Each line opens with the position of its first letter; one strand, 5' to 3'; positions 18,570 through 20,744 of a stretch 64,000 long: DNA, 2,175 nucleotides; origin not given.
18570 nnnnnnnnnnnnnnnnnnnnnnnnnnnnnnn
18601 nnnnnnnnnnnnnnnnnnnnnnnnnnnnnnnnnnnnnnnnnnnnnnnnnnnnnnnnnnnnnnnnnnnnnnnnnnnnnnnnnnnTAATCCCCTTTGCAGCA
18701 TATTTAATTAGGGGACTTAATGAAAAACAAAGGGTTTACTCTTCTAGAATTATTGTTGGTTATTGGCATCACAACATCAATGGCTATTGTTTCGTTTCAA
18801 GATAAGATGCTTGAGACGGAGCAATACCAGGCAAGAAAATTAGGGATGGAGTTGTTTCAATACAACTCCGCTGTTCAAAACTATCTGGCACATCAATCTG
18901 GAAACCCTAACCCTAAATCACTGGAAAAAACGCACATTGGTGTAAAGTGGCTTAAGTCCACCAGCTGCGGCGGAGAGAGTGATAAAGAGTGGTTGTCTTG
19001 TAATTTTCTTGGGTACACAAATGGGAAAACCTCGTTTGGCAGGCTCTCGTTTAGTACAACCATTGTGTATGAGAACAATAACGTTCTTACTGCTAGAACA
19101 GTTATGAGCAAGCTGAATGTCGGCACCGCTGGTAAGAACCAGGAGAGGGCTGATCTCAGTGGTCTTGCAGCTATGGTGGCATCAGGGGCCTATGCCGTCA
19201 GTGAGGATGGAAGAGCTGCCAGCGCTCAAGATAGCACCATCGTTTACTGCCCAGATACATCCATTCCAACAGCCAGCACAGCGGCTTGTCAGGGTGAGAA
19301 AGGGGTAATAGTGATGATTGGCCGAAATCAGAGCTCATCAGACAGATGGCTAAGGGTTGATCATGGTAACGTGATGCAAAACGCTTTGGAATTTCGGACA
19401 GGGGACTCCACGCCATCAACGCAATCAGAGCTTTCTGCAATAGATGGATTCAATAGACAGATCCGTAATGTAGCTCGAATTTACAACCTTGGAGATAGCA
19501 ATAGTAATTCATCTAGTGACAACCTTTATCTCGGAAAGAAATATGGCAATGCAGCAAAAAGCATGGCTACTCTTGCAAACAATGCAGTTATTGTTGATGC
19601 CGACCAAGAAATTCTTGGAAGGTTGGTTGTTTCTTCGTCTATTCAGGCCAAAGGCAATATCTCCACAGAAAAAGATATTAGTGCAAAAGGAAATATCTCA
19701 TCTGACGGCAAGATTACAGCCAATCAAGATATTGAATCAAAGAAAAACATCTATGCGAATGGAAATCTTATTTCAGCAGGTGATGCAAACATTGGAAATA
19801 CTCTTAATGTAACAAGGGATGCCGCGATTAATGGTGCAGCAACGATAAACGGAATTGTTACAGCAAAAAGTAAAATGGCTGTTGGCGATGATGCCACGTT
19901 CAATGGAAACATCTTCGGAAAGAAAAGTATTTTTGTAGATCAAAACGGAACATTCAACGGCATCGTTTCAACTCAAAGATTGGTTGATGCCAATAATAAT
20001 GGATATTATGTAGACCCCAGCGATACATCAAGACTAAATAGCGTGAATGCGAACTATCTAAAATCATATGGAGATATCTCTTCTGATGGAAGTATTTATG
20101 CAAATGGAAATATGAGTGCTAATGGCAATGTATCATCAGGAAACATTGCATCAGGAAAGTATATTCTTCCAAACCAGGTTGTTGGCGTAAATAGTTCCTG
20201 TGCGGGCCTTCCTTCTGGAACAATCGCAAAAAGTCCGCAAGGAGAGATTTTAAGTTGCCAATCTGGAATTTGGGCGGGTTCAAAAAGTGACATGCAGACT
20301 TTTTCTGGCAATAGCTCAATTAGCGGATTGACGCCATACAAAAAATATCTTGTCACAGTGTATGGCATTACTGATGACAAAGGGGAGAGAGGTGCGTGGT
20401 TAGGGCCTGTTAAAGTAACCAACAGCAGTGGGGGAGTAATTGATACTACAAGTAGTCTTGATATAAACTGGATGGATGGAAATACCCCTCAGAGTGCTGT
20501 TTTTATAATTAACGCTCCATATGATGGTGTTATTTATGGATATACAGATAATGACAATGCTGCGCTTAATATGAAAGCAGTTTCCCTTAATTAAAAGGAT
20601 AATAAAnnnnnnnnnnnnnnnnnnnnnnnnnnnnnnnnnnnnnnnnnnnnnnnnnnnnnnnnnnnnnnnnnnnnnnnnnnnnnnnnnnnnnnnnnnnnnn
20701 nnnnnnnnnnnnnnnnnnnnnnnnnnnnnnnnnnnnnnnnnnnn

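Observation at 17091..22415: Three tandem 530-620-aa type IV-pilin-domain proteins with conserved N-halves and divergent C-terminal domains; the third copy is compositionally foreign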

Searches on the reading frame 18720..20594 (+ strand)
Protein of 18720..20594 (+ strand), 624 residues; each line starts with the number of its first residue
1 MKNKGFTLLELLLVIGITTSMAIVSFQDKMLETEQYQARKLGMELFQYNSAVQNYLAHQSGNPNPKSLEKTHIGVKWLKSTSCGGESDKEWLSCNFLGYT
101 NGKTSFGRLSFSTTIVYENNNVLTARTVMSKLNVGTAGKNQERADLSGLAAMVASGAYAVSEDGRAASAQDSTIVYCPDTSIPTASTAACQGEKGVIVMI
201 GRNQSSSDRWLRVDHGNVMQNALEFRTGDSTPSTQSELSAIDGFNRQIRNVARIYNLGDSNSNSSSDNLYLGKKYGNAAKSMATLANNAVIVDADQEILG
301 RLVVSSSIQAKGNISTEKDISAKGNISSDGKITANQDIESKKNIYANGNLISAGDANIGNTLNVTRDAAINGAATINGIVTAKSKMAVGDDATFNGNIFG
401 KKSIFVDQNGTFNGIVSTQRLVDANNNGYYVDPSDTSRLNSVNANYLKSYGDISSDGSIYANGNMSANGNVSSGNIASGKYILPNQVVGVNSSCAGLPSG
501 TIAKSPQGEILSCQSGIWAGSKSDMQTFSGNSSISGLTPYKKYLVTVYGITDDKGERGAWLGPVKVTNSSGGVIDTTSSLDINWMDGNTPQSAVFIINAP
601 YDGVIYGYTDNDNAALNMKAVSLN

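Call 4: search_protein_families(library=pfam, proteins=[window:18720-20594:+], max_evalue=0.01)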
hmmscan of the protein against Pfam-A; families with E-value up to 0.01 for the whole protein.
window:18720-20594:+ (624 aa): 2 families
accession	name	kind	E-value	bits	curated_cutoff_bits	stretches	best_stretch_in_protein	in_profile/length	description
PF04519.19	Bactofilin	-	1e-05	26.2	27.9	1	318-414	5-95/98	Polymer-forming cytoskeletal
PF07963.17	N_methyl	-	0.00065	19.6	21.2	1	2-23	3-24/27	Prokaryotic N-terminal methylation motif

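Call 7: search_protein_families(library=ncbifam, proteins=[window:18720-20594:+], max_evalue=0.1)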
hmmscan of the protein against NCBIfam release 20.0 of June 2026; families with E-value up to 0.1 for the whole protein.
window:18720-20594:+ (624 aa): 6 families
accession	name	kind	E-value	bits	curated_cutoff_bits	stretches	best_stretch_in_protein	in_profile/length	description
TIGR01708.2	typeII_sec_gspH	equivalog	2.1e-05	24.6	80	1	4-45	2-47/169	type II secretion system minor pseudopilin GspH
TIGR02532.1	IV_pilin_GFxxxE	domain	0.0061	16.4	16.3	1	4-17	2-15/24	prepilin-type N-terminal cleavage/methylation domain-containing protein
NF040982.1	ComGD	equivalog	0.0084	16.5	70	1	3-47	1-44/139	competence type IV pilus minor pilin ComGD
NF007800.0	PRK10506.1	equivalog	0.026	14.4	158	1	2-94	7-91/163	prepilin peptidase-dependent protein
NF041013.1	T4P_ComGE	equivalog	0.058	13.5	49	0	2-60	2-61/83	competence type IV pilus minor pilin ComGE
TIGR01711.1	gspJ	equivalog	0.099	12.4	64.85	0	4-37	1-36/192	type II secretion system minor pseudopilin GspJ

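Call 8: find_homologous_proteins(query=window:18720-20594:+, max_evalue=0.001)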
Query window:18720-20594:+ (624 aa): 78 proteins with E <= 0.001 among 8000 candidates.
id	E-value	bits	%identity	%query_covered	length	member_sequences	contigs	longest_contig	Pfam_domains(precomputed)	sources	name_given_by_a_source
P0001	0.0e+0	1326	98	100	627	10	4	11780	PF04519.20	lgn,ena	-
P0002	8.4e-172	591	58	83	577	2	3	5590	PF04519.20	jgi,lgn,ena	-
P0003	1.5e-169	583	55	83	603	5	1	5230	PF04519.20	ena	-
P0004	1.3e-168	580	54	84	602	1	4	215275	PF04519.20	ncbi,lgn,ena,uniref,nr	ncbi:polymer-forming cytoskeletal protein [Aeromonas veronii]|uniref:Shufflon system plasmid conjuga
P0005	2.8e-168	579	53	84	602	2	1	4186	PF04519.20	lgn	-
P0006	3.2e-168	579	54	84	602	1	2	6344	PF04519.20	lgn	-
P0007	6.5e-168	578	55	83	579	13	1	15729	-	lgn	-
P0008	6.8e-168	578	53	84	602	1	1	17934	PF04519.20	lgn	-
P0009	8.1e-168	578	53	84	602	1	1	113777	PF04519.20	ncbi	-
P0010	9.9e-168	577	53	84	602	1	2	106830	PF04519.20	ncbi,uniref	ncbi:hypothetical protein [Aeromonas media]|uniref:hypothetical protein n=1 Tax=Aeromonas media TaxI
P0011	1.3e-167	577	55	84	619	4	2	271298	PF04519.20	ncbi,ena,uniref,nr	ncbi:polymer-forming cytoskeletal protein [Aeromonas veronii]|uniref:Shufflon system plasmid conjuga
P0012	1.6e-166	573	53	84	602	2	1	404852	PF04519.20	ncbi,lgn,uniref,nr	ncbi:polymer-forming cytoskeletal protein [Aeromonas sp. MrichA-1]|uniref:polymer-forming cytoskelet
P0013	8.7e-166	571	56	83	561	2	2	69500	-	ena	-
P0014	9.0e-166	571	53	89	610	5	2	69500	PF21882.3,PF04917.18,PF04519.20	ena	-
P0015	1.4e-164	567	54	83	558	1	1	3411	PF04519.20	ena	-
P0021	3.7e-158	546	52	84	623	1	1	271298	PF04519.20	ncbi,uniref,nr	ncbi:polymer-forming cytoskeletal protein [Aeromonas veronii]|uniref:Prepilin-type N-terminal cleava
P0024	1.0e-155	538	52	83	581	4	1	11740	PF04917.18,PF04519.20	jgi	jgi:type II secretory pathway pseudopilin PulG/predicted acyltransferase (DUF342 family)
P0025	3.8e-155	536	50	88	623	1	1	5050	PF04917.18,PF04519.20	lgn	-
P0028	7.2e-154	532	49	88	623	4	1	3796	PF04917.18,PF04519.20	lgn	-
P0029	3.0e-153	530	49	88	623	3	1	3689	PF04917.18,PF04519.20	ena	-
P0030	1.5e-151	524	50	87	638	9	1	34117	PF04917.18,PF04519.20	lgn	-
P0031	3.0e-151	523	50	87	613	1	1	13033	PF04917.18,PF04519.20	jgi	jgi:prepilin-type N-terminal cleavage/methylation domain-containing protein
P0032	1.5e-149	517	50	87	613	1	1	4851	PF04917.18,PF04519.20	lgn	-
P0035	5.2e-136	473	52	78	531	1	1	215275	-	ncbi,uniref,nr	ncbi:polymer-forming cytoskeletal protein [Aeromonas veronii]|uniref:Prepilin-type N-terminal cleava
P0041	2.5e-124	434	50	73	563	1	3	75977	-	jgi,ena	jgi:prepilin-type N-terminal cleavage/methylation domain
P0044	1.1e-116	409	44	85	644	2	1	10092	PF04917.18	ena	-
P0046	6.7e-111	390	45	84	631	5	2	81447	PF04917.18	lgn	-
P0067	4.4e-52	196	32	85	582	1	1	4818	PF04917.18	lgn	-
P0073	1.6e-36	144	29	85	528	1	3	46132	PF04917.18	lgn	-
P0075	1.4e-33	135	38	43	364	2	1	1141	PF04917.18,PF04519.20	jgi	jgi:cytoskeletal protein CcmA (bactofilin family)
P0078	3.4e-6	44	31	26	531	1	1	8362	PF07484.18,PF04917.18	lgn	-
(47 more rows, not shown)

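Call 10: find_encoding_contigs(protein=P0004, flank=10000, max_places=3)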
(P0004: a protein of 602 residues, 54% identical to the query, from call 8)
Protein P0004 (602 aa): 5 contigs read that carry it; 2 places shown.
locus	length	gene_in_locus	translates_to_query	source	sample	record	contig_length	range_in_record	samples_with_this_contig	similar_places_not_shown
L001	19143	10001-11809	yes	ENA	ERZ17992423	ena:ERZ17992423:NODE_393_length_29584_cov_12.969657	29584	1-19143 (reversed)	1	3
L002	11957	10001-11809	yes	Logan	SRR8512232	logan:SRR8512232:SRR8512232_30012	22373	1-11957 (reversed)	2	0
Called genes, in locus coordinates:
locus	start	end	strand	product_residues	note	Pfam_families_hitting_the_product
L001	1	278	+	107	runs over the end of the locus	-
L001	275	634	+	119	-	-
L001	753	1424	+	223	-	-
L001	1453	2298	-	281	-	-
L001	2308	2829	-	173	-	-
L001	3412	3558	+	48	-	-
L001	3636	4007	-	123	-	PF08000:bPH_1, PF14470:bPH_3 (weak)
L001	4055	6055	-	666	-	-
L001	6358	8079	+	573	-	-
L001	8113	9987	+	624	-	PF04519:Bactofilin (faint)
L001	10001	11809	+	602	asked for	PF04519:Bactofilin (faint)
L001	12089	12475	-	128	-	-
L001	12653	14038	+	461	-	PF01145:Band_7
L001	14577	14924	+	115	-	-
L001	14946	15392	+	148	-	PF05360:YiaAB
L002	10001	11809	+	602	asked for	PF04519:Bactofilin (faint)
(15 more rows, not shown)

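Call 17: search_protein_families(library=phrogs, proteins=[window:18720-20594:+], max_evalue=0.001)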
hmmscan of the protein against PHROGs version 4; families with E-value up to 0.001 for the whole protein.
window:18720-20594:+ (624 aa): 1 family
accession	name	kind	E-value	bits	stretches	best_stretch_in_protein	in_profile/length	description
phrog_13280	-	unknown function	0.00034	21.5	0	1-24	1-24/67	-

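Call 19: find_related_loci(query=A2, collection=genome_contigs, flank=10000)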
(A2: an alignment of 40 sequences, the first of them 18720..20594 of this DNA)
Query A2 (624 aa) in genome_contigs; peptide patterns used: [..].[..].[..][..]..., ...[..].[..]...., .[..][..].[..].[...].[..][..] (x = any residue, [..] = any of these).
99 stretches matched a pattern; 11 encode a relative of the query (tblastn E <= 1e-3); 10 distinct loci.
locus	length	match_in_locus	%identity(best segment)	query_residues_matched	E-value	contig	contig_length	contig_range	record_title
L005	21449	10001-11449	30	2-548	8e-50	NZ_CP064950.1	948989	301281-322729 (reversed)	Pseudomonas sp. PLMAX plasmid pPLMAXa, complete sequence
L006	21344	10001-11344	31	1-463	7e-44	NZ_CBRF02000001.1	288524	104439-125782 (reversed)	Psychromonas sp. SP041, whole genome shotgun sequence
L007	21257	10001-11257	28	1-520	3e-37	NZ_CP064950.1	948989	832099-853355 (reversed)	Pseudomonas sp. PLMAX plasmid pPLMAXa, complete sequence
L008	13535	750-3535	29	2-528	2e-33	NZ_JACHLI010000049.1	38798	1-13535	Pseudomonas nitroreducens strain S00179 Ga0436327_49, whole genome shotgun sequence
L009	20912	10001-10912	31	1-332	9e-30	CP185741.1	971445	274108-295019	Pseudomonas fluorescens strain CFBP13716 plasmid pMPCFBP13716, complete sequence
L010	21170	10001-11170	26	3-433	2e-25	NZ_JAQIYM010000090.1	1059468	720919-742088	Pseudomonas serbica strain IT-P366 plasmid unnamed1, whole genome shotgun sequence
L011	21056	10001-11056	29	2-398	2e-29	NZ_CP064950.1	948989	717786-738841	Pseudomonas sp. PLMAX plasmid pPLMAXa, complete sequence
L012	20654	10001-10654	25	2-254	3e-12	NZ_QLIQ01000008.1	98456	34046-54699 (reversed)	Cysteiniphilum litorale strain DSM 101832 ZB100007, whole genome shotgun sequence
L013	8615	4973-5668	27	2-225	6e-11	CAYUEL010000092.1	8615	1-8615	MAG TPA_asm: uncultured Gammaproteobacteria bacterium isolate SRP193066_co1_225 genome assembly, contig: NODE_7191_lengt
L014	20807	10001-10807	26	2-300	7e-9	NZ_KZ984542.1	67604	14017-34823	Cysteiniphilum halobium strain SYSU SYW-6 SYW-6_S16_L001_R1_001_(paired)_contig_56, whole genome shotgun sequence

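Call 20: search_dna_similar(query=window:18720-20594:+, collection=plasmids, mode=protein, max_rows=40, max_evalue=0.001)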
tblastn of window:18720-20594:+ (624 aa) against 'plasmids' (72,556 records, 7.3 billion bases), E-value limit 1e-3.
Records with a match: 100; places in all: 110; records where one place covers at least 80% of the query: 3.
Best place of each record, by identity: <60% 100.
By first word of the organism name: Escherichia 73; Vibrio 7; Salmonella 6; Pseudomonas 4; Shigella 2; Klebsiella 2; Acidovorax 1; Yersinia 1; uncultured 1; Enterobacter 1; and 2 more.
By predicted mobility (MOB-suite, as given by PLSDB): conjugative 81; non-mobilizable 17; mobilizable 2.
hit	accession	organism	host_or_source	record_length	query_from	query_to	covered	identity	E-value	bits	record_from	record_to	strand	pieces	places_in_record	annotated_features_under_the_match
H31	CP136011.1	Pseudomonas sp. FeN3W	cell culture,marine sediment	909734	2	601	96%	28.1%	4e-39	162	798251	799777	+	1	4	pilV: shufflon system plasmid conjugative transfer pilus tip adhesin PilV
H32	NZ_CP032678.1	Pseudomonas sp. Leaf58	Arabidopsis,whole organism,phyllosphere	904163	2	536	86%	28.6%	1e-33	145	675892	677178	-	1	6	prepilin-type N-terminal cleavage/methylation domain-containing ...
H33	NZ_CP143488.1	Pseudomonas silesiensis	single cell,landfill for plastics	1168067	4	518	83%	29.7%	7e-38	158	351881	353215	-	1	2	record has no annotation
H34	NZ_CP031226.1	Pseudomonas amygdali pv. lachrymans str. M301315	-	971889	1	339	54%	31.8%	2e-27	125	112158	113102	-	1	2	type II secretion system protein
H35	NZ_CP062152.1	Vibrio parahaemolyticus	oyster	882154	1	242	39%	32.0%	9e-19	99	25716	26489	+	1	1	prepilin-type N-terminal cleavage/methylation domain-containing ...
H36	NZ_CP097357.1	Vibrio parahaemolyticus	oyster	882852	1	242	39%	32.0%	9e-19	99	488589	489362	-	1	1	prepilin-type N-terminal cleavage/methylation domain-containing ...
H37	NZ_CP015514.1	Vibrio vulnificus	Mactra veneriformis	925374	1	225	36%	32.1%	5e-19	100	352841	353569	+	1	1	prepilin-type N-terminal cleavage/methylation domain-containing ...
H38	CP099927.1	Vibrio parahaemolyticus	Anadara tuberculosa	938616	1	225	36%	32.1%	6e-19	99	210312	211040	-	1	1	prepilin-type N-terminal cleavage/methylation domain-containing ...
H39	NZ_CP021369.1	Acidovorax carolinensis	-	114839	515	621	17%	50.0%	7e-17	93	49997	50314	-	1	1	pilV: shufflon system plasmid conjugative transfer pilus tip adhesin PilV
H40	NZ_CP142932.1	Escherichia coli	cell culture,seawater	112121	389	545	25%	27.0%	3e-4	52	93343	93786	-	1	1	pilV: shufflon system plasmid conjugative transfer pilus tip adhesin PilV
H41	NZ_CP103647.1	Escherichia coli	Homo sapiens,blood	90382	389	545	25%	27.0%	4e-4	51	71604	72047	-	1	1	pilV: shufflon system plasmid conjugative transfer pilus tip adhesin PilV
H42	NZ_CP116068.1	Escherichia coli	whole organism,ICU staff rectal swab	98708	389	545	25%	27.0%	4e-4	51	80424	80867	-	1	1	pilV: shufflon system plasmid conjugative transfer pilus tip adhesin PilV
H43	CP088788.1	Escherichia coli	Homo sapiens,blood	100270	389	545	25%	27.0%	4e-4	51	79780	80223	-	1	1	pilV: shufflon system plasmid conjugative transfer pilus tip adhesin PilV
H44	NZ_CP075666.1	Escherichia coli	Homo sapiens,stool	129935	389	545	25%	27.0%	5e-4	51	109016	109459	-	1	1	pilV: shufflon system plasmid conjugative transfer pilus tip adhesin PilV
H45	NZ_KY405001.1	Escherichia coli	blood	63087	393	534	23%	27.9%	7e-4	50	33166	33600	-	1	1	shufflon system plasmid conjugative transfer pilus tip adhesin PilV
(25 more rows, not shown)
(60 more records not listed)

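Call 21: search_dna_similar(query=window:18720-20594:+, collection=phages, mode=protein, max_rows=20, max_evalue=0.001)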
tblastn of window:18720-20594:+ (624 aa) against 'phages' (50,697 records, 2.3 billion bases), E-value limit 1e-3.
No match.

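Call 22: get_annotated_region(hit=H31, flank=15000)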
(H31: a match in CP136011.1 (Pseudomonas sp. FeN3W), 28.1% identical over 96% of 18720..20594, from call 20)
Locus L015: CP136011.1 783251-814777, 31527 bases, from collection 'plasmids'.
description: Pseudomonas sp. FeN3W plasmid unnamed, complete sequence
organism: Pseudomonas sp. FeN3W (NCBI taxid 3035478)
taxonomy: Bacteria; Pseudomonadota; Gammaproteobacteria; Pseudomonadales; Pseudomonadaceae; Pseudomonas; Pseudomonas sp. FeN3W
host: -; source: cell culture,marine sediment; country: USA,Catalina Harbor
typing (MOB-suite, as given by PLSDB): non-mobilizable
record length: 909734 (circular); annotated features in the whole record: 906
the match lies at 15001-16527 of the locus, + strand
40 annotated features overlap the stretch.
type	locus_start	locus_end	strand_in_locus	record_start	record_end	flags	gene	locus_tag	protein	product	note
CDS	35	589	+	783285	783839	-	-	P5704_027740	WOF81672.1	hypothetical protein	-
CDS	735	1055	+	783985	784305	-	-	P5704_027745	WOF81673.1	hypothetical protein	-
CDS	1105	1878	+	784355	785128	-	-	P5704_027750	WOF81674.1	hypothetical protein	-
CDS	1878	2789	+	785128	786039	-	-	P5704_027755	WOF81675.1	hypothetical protein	-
CDS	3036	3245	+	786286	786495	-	-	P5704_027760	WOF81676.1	hypothetical protein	-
CDS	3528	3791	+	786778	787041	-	-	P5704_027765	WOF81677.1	hypothetical protein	-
CDS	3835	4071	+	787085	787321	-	-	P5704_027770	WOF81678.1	hypothetical protein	-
CDS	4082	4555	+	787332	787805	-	-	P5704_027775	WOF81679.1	ParB/RepB/Spo0J family partition protein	-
CDS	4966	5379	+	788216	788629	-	-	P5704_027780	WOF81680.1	hypothetical protein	-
CDS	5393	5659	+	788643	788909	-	-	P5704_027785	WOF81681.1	hypothetical protein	-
CDS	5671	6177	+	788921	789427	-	-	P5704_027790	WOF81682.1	hypothetical protein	-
CDS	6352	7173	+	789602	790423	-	-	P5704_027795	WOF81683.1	Sir2 family NAD-dependent protein deacetylase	-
CDS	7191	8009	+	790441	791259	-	-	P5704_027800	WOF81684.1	Sir2 family NAD-dependent protein deacetylase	-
CDS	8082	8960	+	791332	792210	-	-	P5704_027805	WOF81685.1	hypothetical protein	-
CDS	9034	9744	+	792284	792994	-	-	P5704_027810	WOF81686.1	hypothetical protein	-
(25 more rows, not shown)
